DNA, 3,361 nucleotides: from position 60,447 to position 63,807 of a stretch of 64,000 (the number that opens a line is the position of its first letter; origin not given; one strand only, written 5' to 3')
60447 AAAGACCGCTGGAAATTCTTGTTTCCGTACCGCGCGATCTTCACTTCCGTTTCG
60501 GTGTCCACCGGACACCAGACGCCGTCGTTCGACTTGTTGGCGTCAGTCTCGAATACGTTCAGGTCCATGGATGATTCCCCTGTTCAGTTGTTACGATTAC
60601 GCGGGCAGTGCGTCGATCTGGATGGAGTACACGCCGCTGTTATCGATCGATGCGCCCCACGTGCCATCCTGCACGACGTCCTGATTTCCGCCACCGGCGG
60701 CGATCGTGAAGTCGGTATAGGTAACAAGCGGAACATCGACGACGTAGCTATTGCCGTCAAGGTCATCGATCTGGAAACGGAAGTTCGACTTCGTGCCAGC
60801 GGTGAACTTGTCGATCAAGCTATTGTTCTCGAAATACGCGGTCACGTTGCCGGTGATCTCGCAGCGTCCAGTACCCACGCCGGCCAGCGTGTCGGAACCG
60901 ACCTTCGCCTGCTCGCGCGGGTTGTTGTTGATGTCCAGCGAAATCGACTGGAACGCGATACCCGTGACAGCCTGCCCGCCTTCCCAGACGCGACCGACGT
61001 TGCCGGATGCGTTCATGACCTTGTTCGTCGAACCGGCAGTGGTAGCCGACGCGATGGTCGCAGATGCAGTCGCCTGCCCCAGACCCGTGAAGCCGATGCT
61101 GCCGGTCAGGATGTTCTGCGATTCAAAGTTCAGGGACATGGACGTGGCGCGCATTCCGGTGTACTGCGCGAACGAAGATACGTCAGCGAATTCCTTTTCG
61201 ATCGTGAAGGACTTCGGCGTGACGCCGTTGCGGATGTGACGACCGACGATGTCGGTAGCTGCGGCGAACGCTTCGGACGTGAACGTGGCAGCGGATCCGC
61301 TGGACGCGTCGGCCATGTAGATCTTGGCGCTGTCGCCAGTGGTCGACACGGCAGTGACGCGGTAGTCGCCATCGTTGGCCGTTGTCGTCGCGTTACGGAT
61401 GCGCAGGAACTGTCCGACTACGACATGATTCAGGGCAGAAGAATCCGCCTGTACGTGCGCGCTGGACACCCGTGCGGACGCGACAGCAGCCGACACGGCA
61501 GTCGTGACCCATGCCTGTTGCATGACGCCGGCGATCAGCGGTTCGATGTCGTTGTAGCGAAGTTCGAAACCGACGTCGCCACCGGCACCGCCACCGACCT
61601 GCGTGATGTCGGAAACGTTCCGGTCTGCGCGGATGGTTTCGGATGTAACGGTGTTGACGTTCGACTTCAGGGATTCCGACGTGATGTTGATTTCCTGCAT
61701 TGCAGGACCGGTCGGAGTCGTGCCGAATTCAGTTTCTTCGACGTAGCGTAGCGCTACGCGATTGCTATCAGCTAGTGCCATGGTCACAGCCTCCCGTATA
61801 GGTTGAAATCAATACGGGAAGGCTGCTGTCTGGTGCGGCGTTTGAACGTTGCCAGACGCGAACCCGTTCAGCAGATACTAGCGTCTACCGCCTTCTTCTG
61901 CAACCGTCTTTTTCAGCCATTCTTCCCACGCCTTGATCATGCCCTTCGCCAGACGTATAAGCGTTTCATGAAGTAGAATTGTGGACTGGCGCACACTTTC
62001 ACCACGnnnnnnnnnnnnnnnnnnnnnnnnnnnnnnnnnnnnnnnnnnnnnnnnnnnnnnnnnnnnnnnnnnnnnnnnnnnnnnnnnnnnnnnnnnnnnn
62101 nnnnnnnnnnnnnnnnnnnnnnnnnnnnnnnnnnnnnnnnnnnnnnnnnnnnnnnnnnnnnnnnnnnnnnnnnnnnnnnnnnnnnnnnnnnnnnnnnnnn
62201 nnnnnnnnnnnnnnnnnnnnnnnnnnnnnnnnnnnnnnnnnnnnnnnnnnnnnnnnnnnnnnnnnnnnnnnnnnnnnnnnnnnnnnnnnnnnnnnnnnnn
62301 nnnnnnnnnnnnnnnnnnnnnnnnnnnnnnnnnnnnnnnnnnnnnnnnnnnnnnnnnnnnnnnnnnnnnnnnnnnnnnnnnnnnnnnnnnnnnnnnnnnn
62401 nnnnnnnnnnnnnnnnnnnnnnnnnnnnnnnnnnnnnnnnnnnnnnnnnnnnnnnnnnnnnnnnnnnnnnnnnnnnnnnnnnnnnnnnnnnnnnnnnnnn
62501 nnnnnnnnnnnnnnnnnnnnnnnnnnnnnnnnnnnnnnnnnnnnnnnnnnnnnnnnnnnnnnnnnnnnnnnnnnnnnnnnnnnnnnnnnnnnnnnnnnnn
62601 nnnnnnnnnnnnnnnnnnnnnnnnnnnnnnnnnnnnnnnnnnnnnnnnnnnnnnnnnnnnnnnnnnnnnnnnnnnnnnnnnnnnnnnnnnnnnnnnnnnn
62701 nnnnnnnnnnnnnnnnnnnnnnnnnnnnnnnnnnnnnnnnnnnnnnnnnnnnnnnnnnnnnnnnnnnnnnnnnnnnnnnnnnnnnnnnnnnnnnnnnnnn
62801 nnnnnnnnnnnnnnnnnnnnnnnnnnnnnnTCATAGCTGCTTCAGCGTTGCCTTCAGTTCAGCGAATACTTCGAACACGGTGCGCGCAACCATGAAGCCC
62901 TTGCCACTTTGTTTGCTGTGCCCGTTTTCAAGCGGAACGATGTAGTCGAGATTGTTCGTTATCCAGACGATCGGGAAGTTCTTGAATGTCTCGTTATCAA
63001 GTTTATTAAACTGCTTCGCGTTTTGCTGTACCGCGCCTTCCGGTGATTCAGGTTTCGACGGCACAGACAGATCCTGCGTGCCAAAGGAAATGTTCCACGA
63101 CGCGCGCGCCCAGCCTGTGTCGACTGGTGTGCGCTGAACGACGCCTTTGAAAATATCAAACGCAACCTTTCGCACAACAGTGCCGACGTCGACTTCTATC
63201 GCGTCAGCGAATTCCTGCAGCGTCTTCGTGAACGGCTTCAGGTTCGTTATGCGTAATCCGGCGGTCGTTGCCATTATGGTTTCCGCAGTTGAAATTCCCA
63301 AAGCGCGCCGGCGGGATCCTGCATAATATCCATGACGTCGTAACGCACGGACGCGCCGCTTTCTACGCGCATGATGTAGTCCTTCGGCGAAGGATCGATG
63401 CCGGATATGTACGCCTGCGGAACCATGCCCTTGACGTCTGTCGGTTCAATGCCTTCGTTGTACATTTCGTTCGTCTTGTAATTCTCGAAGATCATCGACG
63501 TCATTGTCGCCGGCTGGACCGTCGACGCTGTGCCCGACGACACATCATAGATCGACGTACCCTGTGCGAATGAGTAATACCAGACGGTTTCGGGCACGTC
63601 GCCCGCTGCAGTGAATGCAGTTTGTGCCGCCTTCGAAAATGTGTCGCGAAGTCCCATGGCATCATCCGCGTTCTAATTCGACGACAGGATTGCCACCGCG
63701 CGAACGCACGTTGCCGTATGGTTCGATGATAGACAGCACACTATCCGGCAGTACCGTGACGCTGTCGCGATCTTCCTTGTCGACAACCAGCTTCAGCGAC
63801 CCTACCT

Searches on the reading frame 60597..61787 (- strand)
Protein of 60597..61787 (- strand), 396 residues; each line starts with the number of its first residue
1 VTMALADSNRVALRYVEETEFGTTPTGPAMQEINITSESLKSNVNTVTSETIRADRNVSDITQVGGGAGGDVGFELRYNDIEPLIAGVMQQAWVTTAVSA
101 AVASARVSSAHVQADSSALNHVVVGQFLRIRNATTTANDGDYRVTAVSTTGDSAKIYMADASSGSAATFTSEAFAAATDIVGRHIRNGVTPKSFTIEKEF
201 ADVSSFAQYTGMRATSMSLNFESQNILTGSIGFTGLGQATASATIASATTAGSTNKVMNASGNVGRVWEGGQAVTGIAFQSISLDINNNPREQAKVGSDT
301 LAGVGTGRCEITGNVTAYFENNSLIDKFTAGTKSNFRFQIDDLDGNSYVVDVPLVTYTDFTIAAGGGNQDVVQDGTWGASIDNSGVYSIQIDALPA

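Call 28: search_protein_families(library=phrogs, proteins=[window:60597-61787:-], max_evalue=0.001)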
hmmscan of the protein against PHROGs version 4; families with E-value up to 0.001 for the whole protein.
window:60597-61787:- (396 aa): 2 families
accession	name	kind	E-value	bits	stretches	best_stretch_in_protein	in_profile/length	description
phrog_290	-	tail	4.6e-72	244.6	1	1-391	9-324/411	minor tail protein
phrog_18978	-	unknown function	2.9e-05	25.4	1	10-99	6-95/108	-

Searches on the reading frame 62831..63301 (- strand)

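Call 28: search_protein_families(library=phrogs, proteins=[window:62831-63301:-], max_evalue=0.001)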
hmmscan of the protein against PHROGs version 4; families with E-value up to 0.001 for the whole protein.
window:62831-63301:- (156 aa): 4 families
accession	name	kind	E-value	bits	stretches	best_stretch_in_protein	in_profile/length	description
phrog_169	-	connector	1.4e-36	127.9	1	13-137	119-241/275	tail completion or Neck1 protein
phrog_5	-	connector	8.3e-12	46.4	1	8-137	81-186/239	tail completion or Neck1 protein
phrog_17193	-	connector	3.6e-09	37.6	1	27-146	125-238/250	tail completion or Neck1 protein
phrog_23749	-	unknown function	7e-07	30.2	1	24-71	4-51/67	-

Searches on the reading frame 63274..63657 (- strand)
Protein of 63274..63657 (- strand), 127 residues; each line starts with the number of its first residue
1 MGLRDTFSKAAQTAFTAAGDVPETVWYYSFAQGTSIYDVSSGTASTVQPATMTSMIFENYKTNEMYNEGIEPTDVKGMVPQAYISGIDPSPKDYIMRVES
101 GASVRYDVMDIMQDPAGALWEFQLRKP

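Call 36: find_encoding_contigs(protein=window:63274-63657:-, flank=10000, max_places=4)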
Protein window:63274-63657:- (127 aa): 10 contigs read that carry it; 3 places shown.
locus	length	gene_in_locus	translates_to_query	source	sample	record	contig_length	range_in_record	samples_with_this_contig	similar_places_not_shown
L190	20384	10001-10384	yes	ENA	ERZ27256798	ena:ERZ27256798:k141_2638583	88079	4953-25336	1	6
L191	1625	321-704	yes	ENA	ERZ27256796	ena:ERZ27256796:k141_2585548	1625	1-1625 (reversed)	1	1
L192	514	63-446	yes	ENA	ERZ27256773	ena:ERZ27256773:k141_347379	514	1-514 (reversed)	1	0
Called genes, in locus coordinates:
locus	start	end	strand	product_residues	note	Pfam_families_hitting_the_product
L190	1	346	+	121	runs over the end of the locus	-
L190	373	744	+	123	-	-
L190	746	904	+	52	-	-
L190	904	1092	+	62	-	-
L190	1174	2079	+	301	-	PF01973:MptE-like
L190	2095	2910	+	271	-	-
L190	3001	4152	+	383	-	-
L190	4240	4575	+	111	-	-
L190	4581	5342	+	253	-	-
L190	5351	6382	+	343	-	PF01370:Epimerase, PF04321:RmlD_sub_bind, PF16363:GDP_Man_Dehyd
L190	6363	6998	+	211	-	PF13489:Methyltransf_23, PF13847:Methyltransf_31, PF08241:Methyltransf_11, PF08242:Methyltransf_12, PF13649:Methyltransf_25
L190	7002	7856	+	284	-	-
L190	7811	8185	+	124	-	-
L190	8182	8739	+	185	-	-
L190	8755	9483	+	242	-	-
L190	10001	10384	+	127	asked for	-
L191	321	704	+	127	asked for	-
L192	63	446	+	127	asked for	-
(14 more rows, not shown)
